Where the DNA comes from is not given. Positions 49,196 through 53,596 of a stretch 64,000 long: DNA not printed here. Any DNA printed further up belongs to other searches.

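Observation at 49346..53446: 1366-aa membrane protein of unknown family built from two paralogous modules, the second retaining its own signal-peptide-like segment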

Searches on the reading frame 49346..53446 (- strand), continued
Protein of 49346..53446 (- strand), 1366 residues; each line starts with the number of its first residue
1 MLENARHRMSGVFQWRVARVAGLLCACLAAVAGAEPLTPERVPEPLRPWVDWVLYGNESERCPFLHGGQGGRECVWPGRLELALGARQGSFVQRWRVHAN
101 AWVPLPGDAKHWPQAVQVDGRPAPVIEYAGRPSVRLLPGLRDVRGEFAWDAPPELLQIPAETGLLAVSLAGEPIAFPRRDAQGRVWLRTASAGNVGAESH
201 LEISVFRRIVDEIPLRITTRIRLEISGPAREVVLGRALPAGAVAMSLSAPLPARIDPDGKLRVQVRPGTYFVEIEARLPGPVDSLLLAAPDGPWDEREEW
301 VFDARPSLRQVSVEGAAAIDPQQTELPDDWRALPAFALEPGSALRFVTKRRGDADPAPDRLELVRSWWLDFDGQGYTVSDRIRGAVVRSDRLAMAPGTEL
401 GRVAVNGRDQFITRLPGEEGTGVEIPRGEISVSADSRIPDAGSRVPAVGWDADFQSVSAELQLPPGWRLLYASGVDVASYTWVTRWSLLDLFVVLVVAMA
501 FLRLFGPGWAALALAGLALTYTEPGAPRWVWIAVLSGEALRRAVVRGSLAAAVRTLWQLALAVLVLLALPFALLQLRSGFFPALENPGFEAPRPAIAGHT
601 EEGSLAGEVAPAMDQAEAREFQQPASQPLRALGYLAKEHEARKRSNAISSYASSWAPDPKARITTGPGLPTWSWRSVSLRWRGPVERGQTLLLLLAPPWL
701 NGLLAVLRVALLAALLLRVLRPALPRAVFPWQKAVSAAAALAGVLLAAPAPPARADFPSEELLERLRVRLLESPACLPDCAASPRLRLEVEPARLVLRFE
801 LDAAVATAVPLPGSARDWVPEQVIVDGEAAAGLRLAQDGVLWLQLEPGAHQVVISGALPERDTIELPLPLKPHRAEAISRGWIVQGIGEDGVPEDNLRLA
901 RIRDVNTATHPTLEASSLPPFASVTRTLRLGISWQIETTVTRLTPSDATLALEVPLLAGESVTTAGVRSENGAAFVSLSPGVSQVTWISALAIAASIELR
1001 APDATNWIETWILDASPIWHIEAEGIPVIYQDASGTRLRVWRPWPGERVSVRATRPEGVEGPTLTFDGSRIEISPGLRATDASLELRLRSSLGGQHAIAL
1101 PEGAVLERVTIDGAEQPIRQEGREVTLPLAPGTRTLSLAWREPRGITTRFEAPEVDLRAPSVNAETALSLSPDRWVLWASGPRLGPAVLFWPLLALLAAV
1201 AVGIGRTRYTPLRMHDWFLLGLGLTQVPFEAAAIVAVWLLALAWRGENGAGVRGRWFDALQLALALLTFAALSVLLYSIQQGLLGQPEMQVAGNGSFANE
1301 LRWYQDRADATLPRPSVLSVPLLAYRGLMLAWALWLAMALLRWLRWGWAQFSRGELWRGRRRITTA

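Call 52: search_protein_families(library=pfam, proteins=[L035:11298-12011:+, L067:10036-10758:+, L035:12589-15069:-, L009:3859-5922:+, L035:4604-5953:+, L035:12070-12489:-, L027:3962-5866:-, L047:4076-5935:-, L019:4170-5948:-, L014:4766-6544:-], max_evalue=0.001)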
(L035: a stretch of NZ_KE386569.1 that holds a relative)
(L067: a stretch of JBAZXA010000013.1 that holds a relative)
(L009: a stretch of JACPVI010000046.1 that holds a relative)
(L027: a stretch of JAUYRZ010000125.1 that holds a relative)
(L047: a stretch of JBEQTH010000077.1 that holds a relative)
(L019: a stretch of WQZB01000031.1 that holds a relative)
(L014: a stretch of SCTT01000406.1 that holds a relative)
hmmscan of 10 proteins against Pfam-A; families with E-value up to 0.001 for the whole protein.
L035:11298-12011:+ (238 aa): 12 families
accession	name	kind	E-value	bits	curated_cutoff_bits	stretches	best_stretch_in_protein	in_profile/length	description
PF05175.20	MTS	-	2.9e-11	43.8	23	1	32-118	28-112/170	Methyltransferase small domain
PF13649.12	Methyltransf_25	-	7.8e-10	39.8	27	1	39-113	1-73/97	Methyltransferase domain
PF06325.19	PrmA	-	9.2e-09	35.6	22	1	33-111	159-233/296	Ribosomal protein L11 methyltransferase (PrmA)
PF03602.21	Cons_hypoth95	-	5.2e-08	33.2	24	1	26-118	32-127/182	Conserved hypothetical protein 95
PF08241.18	Methyltransf_11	-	4.4e-07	30.9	21.2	1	40-111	1-67/95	Methyltransferase domain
PF13847.12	Methyltransf_31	-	3.3e-06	27.3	27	1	35-160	3-113/145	Methyltransferase domain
PF02475.24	TRM5-TYW2_MTfase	-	2.6e-05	24.7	28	1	31-118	32-118/164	TRM5/TYW2 methyltransferase domain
PF13489.12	Methyltransf_23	-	0.00013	22.2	27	1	33-110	20-87/164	Methyltransferase domain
PF02353.26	CMAS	-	0.00026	20.8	27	1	32-110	59-133/273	Mycolic acid cyclopropane synthetase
PF01170.24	UPF0020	-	0.00032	20.9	22.3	1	59-116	77-133/197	RMKL-like, methyltransferase domain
PF07669.17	Eco57I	-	0.0006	20.4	25.3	1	88-159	57-135/171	Eco57I restriction-modification methylase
PF01728.25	FtsJ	-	0.00078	19.8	24.1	0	33-72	19-62/181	FtsJ-like methyltransferase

L067:10036-10758:+ (241 aa): 11 families
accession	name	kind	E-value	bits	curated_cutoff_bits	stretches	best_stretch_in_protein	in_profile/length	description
PF05175.20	MTS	-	8.3e-12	45.5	23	1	32-157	28-139/170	Methyltransferase small domain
PF06325.19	PrmA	-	8.3e-11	42.3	22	1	33-111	159-233/296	Ribosomal protein L11 methyltransferase (PrmA)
PF13649.12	Methyltransf_25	-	5.2e-08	33.9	27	1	39-111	1-71/97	Methyltransferase domain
PF13847.12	Methyltransf_31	-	4e-07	30.3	27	1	36-157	4-110/145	Methyltransferase domain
PF13489.12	Methyltransf_23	-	5.6e-07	29.9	27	1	35-158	22-118/164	Methyltransferase domain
PF08241.18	Methyltransf_11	-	1.3e-06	29.3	21.2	1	40-111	1-67/95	Methyltransferase domain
PF03602.21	Cons_hypoth95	-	2.1e-06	28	24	1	26-119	32-128/182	Conserved hypothetical protein 95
PF01135.25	PCMT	-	0.0002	21.7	20.3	1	31-81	70-121/210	Protein-L-isoaspartate(D-aspartate) O-methyltransferase (PCMT)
PF05971.18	Methyltransf_10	-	0.00033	20.5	23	1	28-132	95-205/299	RNA methyltransferase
PF08242.18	Methyltransf_12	-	0.00035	21.7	30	0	40-111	1-72/98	Methyltransferase domain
PF07669.17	Eco57I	-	0.00038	21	25.3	1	95-163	63-139/171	Eco57I restriction-modification methylase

L035:12589-15069:- (827 aa): 2 families
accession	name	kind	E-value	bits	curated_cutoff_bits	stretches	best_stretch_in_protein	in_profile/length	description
PF02687.27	FtsX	-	3.4e-19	69.5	25.5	2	260-374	3-117/120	FtsX-like permease C-terminal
PF12704.14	MacB_PCD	-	3.7e-06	27.8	27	1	22-197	3-179/207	MacB-like periplasmic core domain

L009:3859-5922:+ (688 aa): 3 families
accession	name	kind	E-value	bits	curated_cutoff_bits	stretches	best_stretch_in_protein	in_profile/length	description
PF00990.26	GGDEF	-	6.2e-40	137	23.8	1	521-679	1-161/161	Diguanylate cyclase, GGDEF domain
PF00498.31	FHA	-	2.8e-19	69.7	20.7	1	432-496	1-67/67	FHA domain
PF16697.10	Yop-YscD_cpl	-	3.1e-19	69.4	33.2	1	415-497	2-85/94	Inner membrane component of T3SS, cytoplasmic domain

L035:4604-5953:+ (450 aa): 3 families
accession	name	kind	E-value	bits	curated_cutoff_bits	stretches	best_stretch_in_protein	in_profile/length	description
PF01225.30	Mur_ligase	-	7.7e-25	87.5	21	1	2-100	1-92/95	Mur ligase family, catalytic domain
PF08245.18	Mur_ligase_M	-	2e-23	83.9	24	1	108-293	1-200/200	Mur ligase middle domain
PF02875.26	Mur_ligase_C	-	6e-16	59.9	28.4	1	315-436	1-127/127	Mur ligase, glutamate ligase domain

L035:12070-12489:- (140 aa): 3 families
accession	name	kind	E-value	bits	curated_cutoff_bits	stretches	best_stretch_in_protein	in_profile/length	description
PF13436.11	Gly-zipper_OmpA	-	9.8e-08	32.1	27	1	72-114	1-43/44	Glycine-zipper domain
PF13441.11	Gly-zipper_YMGG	-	0.00015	21.8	28.9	0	73-117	1-45/45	YMGG-like Gly-zipper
PF13488.11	Gly-zipper_Omp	-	0.00065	20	25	0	78-115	2-39/46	Glycine zipper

L027:3962-5866:- (635 aa): 5 families
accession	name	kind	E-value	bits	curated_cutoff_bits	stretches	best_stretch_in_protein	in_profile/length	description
PF02518.31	HATPase_c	-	1.4e-20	74.2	26.4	1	372-491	2-109/111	Histidine kinase-, DNA gyrase B-, and HSP90-like ATPase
PF00072.30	Response_reg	-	7.6e-19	68.4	30.2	1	515-601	1-85/111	Response regulator receiver domain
PF08447.18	PAS_3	-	2.7e-18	66.4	25.6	1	155-243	2-89/89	PAS fold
PF00989.32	PAS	-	5.9e-08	33.1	22.6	1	133-246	2-113/113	PAS fold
PF08448.16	PAS_4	-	1.4e-05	25.7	23.1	1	149-250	12-109/110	PAS fold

L047:4076-5935:- (620 aa): 5 families
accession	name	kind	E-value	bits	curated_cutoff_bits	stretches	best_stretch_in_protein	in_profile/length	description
PF02518.31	HATPase_c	-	1.4e-25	90.4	26.4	1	361-464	3-110/111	Histidine kinase-, DNA gyrase B-, and HSP90-like ATPase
PF00072.30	Response_reg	-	9.5e-17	61.6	30.2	1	490-597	2-110/111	Response regulator receiver domain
PF00512.31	HisKA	-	3.2e-06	27.5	26.9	1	254-315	3-62/66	His Kinase A (phospho-acceptor) domain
PF10090.15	HPTransfase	-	9.8e-05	22.5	22.9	1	366-447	34-117/123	Histidine phosphotransferase C-terminal domain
PF03709.21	OKR_DC_1_N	-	0.0004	21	29.3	1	501-569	8-73/111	Orn/Lys/Arg decarboxylase, N-terminal domain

L019:4170-5948:- (593 aa): 7 families
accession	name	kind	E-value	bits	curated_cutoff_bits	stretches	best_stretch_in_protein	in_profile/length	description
PF02518.31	HATPase_c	-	5.8e-30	104.4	26.4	1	479-588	2-108/111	Histidine kinase-, DNA gyrase B-, and HSP90-like ATPase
PF00512.31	HisKA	-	2.9e-19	69.3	26.9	1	365-431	2-65/66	His Kinase A (phospho-acceptor) domain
PF00672.30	HAMP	-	8.4e-09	36.1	25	1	191-241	2-52/53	HAMP domain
PF08448.16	PAS_4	-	4e-08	33.9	23.1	1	259-360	2-110/110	PAS fold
PF00989.32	PAS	-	3.6e-07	30.6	22.6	1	256-355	5-113/113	PAS fold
PF12860.13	PAS_7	-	1.5e-05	25.5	27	1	258-362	1-114/115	PAS fold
PF13426.13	PAS_9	-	0.00013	22.6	27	1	263-357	2-103/103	PAS domain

L014:4766-6544:- (593 aa): 3 families
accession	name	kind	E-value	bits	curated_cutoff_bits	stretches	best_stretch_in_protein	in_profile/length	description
PF00072.30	Response_reg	-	2.1e-30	105.6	30.2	1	279-388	1-110/111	Response regulator receiver domain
PF01597.25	GCV_H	-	7.8e-16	58.5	22.2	1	433-547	5-118/122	Glycine cleavage H-protein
PF23198.2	PDE8A_N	-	0.00013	22.3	29.6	1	283-355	17-90/147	PDE8A-like, N-terminal domain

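Call 55: find_encoding_contigs(protein=P0004, flank=6000, max_places=1)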
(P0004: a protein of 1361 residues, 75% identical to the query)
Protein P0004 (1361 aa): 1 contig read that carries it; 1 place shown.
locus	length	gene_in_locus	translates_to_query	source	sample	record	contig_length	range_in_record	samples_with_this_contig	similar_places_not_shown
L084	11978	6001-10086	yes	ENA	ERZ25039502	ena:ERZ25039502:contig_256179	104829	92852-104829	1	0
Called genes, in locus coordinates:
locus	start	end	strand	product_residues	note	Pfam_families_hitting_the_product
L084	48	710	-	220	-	PF02687:FtsX (faint)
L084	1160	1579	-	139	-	PF02687:FtsX (weak)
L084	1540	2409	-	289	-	-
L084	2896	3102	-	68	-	PF03193:RsgA_GTPase (weak), PF13555:AAA_29 (faint), PF00005:ABC_tran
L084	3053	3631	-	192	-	PF00152:tRNA-synt_2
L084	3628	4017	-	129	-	PF00152:tRNA-synt_2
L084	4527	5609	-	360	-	PF00171:Aldedh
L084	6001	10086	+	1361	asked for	-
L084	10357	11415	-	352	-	PF02371:Transposase_20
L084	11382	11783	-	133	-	-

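Call 56: find_encoding_contigs(protein=P0007, flank=6000, max_places=1)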
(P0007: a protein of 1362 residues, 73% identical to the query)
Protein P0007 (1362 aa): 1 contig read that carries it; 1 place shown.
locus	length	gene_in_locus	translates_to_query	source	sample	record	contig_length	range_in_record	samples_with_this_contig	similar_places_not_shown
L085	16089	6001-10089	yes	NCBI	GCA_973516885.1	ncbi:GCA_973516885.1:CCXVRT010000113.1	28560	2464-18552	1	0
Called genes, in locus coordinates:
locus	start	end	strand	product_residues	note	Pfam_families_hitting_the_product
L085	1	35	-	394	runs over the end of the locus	PF25973:BSH_CzcB (faint), PF25954:Beta-barrel_RND_2, PF25989:YknX_C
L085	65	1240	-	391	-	PF12704:MacB_PCD, PF02687:FtsX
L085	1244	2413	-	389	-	PF12704:MacB_PCD, PF02687:FtsX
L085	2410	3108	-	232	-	PF00005:ABC_tran, PF13304:AAA_21 (faint)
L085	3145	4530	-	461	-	PF01336:tRNA_anti-codon, PF00152:tRNA-synt_2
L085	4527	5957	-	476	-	PF00171:Aldedh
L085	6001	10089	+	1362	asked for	-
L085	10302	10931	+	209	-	PF05019:Coq4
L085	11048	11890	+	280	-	PF03060:NMO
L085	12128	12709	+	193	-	PF13505:OMP_b-brl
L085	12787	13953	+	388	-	PF05724:TPMT, PF13489:Methyltransf_23, PF08241:Methyltransf_11, PF08242:Methyltransf_12, PF13649:Methyltransf_25, PF04828:GFA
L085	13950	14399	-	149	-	PF12680:SnoaL_2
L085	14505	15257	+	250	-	PF01209:Ubie_methyltran (weak), PF13489:Methyltransf_23, PF07021:MetW (faint), PF08241:Methyltransf_11, PF08242:Methyltransf_12, PF13649:Methyltransf_25, PF13847:Methyltransf_31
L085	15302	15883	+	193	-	PF16697:Yop-YscD_cpl, PF00498:FHA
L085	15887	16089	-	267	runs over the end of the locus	PF00561:Abhydrolase_1, PF12697:Abhydrolase_6, PF12146:Hydrolase_4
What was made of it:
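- Relatives 73-75% identical keep the upstream synteny but carry a transposase or Coq4/NMO downstream (calls 55, 56).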

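Call 57: find_encoding_contigs(protein=P0012, flank=6000, max_places=1)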
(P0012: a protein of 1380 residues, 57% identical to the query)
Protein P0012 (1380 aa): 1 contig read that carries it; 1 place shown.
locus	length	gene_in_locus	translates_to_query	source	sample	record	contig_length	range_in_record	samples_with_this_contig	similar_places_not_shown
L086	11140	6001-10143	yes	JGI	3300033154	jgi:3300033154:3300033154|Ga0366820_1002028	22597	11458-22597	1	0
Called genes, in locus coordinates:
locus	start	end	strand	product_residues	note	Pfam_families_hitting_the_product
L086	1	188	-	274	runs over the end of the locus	PF00378:ECH_1, PF16113:ECH_2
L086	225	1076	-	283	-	PF00561:Abhydrolase_1, PF00975:Thioesterase (weak), PF12146:Hydrolase_4, PF12697:Abhydrolase_6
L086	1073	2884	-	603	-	PF02776:TPP_enzyme_N, PF16582:TPP_enzyme_M_2, PF02775:TPP_enzyme_C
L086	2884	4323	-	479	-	PF00425:Chorismate_bind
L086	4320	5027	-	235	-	PF01209:Ubie_methyltran, PF13489:Methyltransf_23, PF05148:Methyltransf_8 (faint), PF08241:Methyltransf_11, PF08242:Methyltransf_12, PF13649:Methyltransf_25, PF13847:Methyltransf_31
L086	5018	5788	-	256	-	PF00376:MerR, PF13411:MerR_1, PF28507:Rv1828_C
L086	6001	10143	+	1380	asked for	-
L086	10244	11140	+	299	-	?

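Call 72: list_cluster_members(proteins=[P0001, P0007, P0020])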
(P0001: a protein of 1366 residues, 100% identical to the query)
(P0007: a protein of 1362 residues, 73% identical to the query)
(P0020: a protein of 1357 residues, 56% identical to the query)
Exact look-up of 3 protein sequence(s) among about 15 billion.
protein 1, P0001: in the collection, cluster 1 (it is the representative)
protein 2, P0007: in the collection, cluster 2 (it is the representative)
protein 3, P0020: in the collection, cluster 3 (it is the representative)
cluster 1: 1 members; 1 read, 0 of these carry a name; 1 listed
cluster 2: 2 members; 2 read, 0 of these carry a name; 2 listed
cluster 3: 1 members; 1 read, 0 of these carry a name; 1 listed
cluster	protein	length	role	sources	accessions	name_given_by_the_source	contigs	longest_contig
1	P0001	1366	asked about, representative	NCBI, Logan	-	-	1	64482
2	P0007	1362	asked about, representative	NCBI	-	-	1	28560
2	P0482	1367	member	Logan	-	-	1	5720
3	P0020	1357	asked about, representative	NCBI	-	-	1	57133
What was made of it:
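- Tried and rejected: The cluster look-up gave no names or accessions (call 72).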

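Call 73: find_encoding_contigs(protein=P0001, flank=3000, max_places=2)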
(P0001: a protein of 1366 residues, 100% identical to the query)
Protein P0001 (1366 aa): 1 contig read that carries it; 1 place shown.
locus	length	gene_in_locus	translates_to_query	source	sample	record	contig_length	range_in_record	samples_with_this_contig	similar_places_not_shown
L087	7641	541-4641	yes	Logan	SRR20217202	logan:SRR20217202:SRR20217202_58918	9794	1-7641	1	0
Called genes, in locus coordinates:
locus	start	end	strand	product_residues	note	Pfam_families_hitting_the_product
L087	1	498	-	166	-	?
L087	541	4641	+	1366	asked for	-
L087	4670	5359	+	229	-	PF00484:Pro_CA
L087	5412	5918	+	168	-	PF01252:Peptidase_A8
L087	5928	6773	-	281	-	PF22825:HpiC1-like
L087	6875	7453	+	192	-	PF16697:Yop-YscD_cpl, PF00498:FHA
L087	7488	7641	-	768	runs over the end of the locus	?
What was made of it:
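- The same arrangement appears in an independent assembly of the same organism (call 73).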
